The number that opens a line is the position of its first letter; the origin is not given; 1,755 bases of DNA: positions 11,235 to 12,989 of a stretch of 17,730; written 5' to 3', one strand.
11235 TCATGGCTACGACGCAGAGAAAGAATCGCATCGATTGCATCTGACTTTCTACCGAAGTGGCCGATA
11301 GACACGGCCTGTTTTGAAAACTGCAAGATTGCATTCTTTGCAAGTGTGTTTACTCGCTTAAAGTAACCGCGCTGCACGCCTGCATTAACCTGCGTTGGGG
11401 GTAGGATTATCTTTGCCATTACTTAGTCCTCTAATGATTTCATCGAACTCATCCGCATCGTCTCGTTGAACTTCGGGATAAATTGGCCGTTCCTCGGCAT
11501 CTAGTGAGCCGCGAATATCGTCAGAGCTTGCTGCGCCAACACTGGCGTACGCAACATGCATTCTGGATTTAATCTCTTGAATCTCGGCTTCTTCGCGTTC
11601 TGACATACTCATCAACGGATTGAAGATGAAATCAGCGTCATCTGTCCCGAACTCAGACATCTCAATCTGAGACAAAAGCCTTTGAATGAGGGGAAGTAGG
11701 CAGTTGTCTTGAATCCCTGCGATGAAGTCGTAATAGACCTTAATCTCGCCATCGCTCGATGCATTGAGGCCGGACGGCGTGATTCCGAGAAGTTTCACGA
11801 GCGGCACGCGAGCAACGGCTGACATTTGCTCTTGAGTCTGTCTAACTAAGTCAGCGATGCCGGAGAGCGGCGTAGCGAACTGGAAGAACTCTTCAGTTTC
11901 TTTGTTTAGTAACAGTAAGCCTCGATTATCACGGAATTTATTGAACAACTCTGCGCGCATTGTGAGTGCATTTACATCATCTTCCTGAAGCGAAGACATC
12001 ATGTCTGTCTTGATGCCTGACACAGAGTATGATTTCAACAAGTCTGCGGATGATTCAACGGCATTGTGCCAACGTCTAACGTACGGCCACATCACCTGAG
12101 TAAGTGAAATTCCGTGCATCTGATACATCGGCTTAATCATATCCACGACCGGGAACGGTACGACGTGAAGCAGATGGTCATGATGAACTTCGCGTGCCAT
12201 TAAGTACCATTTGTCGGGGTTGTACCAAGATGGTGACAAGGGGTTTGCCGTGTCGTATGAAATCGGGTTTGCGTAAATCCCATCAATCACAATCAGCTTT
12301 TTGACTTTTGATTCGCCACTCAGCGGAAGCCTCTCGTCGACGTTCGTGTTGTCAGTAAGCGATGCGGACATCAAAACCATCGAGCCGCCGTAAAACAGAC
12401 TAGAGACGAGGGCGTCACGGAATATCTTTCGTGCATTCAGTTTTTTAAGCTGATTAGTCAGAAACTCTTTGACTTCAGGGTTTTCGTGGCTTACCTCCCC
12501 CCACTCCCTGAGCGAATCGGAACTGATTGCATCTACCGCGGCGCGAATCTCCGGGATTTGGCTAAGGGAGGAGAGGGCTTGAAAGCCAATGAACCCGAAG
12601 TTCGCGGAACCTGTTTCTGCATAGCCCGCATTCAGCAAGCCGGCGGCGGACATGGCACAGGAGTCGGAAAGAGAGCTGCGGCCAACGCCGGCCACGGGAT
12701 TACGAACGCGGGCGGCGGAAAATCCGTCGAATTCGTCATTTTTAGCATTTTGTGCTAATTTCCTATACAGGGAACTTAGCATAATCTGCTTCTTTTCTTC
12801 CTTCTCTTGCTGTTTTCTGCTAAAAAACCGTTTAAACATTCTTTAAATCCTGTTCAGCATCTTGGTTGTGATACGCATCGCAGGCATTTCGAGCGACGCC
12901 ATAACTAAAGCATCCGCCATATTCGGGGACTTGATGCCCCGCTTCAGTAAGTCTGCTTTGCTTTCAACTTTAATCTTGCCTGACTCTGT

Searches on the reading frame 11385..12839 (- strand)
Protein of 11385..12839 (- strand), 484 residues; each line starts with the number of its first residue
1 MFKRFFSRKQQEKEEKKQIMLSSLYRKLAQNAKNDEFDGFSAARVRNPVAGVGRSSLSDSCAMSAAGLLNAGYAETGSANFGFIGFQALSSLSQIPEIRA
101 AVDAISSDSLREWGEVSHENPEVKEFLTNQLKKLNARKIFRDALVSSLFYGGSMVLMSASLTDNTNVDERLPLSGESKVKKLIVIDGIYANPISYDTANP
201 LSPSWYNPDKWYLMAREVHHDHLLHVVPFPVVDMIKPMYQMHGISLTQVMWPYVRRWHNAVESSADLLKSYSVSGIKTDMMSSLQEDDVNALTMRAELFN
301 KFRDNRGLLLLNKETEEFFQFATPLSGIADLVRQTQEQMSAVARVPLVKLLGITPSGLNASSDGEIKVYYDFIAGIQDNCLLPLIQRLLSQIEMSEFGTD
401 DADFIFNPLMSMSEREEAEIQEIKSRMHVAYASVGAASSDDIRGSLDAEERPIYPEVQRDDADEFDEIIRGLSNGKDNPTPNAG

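Call 9: search_protein_families(library=phrogs, proteins=[window:11385-12839:-], max_evalue=0.001)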
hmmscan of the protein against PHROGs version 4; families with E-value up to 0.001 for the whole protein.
window:11385-12839:- (484 aa): 7 families
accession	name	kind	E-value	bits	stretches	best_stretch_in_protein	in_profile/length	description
phrog_146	-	head and packaging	7.5e-86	290.3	1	57-461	23-443/587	portal protein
phrog_30637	-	unknown function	4.7e-66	224.4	1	214-475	1-264/1119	-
phrog_15528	-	head and packaging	6.1e-60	204.5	1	82-461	60-466/794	portal protein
phrog_4660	-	head and packaging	5.7e-35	121.9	1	81-464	106-494/765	minor head protein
phrog_12751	-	unknown function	2.8e-22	80.2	1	243-422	11-194/283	-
phrog_220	-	head and packaging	3e-08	33.1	1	239-416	222-406/1338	minor head protein and DNA pilot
phrog_15615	-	head and packaging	1.9e-05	25.2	1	98-220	47-171/194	virion structural protein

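Call 59: search_dna_similar(query=window:11385-12839:-, collection=phages, mode=protein, max_rows=15, max_evalue=1e-10)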
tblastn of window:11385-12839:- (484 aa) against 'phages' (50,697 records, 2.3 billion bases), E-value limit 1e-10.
Records with a match: 836; places in all: 837; records where one place covers at least 80% of the query: 127.
Best place of each record, by identity: <60% 836.
By first word of the organism name: Pseudomonas 299; Acinetobacter 92; Klebsiella 82; Escherichia 71; Xanthomonas 43; Burkholderia 32; Aeromonas 26; Yersinia 26; Vibrio 23; Erwinia 22; and 36 more.
By host as written in the record: Pseudomonas aeruginosa 117; Pseudomonas aeruginosa PAO1 85; - 71; Klebsiella pneumoniae 47; Acinetobacter baumannii 44; Escherichia coli 43; Pseudomonas sp. 28; Xanthomonas oryzae pv. oryzae 15; and 215 more.
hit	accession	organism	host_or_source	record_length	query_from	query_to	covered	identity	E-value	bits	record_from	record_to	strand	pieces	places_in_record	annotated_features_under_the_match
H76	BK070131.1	Bacteriophage sp.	Helicobacter pametensis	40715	82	475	81%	40.3%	2e-88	301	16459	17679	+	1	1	phage-associated protein, HI1409 family (x2)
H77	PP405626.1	Ralstonia phage PQ43W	Ralstonia pseudosolanacearum NdE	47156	62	454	81%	37.2%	6e-79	274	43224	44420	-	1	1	portal protein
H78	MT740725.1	Ralstonia phage Adzire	Ralstonia pseudosolanacearum I-31 ...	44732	52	459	84%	35.5%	3e-71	251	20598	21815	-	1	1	portal protein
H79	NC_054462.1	Ralstonia phage Adzire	Ralstonia pseudosolanacearum I-31 ...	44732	52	459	84%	35.5%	3e-71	251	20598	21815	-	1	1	portal protein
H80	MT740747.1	Ralstonia phage Simangalove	Ralstonia pseudosolanacearum I-31 ...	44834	52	459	84%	35.5%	3e-71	251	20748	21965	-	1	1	portal protein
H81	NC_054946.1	Ralstonia phage Simangalove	Ralstonia pseudosolanacearum I-31 ...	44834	52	459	84%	35.5%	3e-71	251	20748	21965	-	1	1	portal protein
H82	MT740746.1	Ralstonia phage Sarlave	Ralstonia pseudosolanacearum I-31 ...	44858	52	459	84%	35.5%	3e-71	251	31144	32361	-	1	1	portal protein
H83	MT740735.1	Ralstonia phage Elie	Ralstonia pseudosolanacearum I-15 ...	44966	52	459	84%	35.5%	3e-71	251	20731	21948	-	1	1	hypothetical protein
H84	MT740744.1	Ralstonia phage Jenny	Ralstonia pseudosolanacearum I-33 ...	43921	52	459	84%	35.5%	3e-71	251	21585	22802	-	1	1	portal protein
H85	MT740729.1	Ralstonia phage Bakoly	Ralstonia pseudosolanacearum I-33 ...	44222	52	459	84%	35.5%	3e-71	251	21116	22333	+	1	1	portal protein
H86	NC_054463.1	Ralstonia phage Bakoly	Ralstonia pseudosolanacearum I-33 ...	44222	52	459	84%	35.5%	3e-71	251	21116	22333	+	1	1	portal protein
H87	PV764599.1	Xanthomonas phage PhiXhv-7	Xanthomonas hortorum pv. vitians ...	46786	54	482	89%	33.3%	5e-70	248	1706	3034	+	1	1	hypothetical protein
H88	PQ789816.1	Burkholderia phage vB_E159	Burkholderia sp.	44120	50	484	90%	32.7%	9e-60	218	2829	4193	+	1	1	portal protein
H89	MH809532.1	Burkholderia phage phiE131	Burkholderia thailandensis E131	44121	50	484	90%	32.7%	9e-60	218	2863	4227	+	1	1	hypothetical protein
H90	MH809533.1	Burkholderia phage phiE058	Burkholderia thailandensis E058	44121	50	484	90%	32.7%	9e-60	218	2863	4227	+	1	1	hypothetical protein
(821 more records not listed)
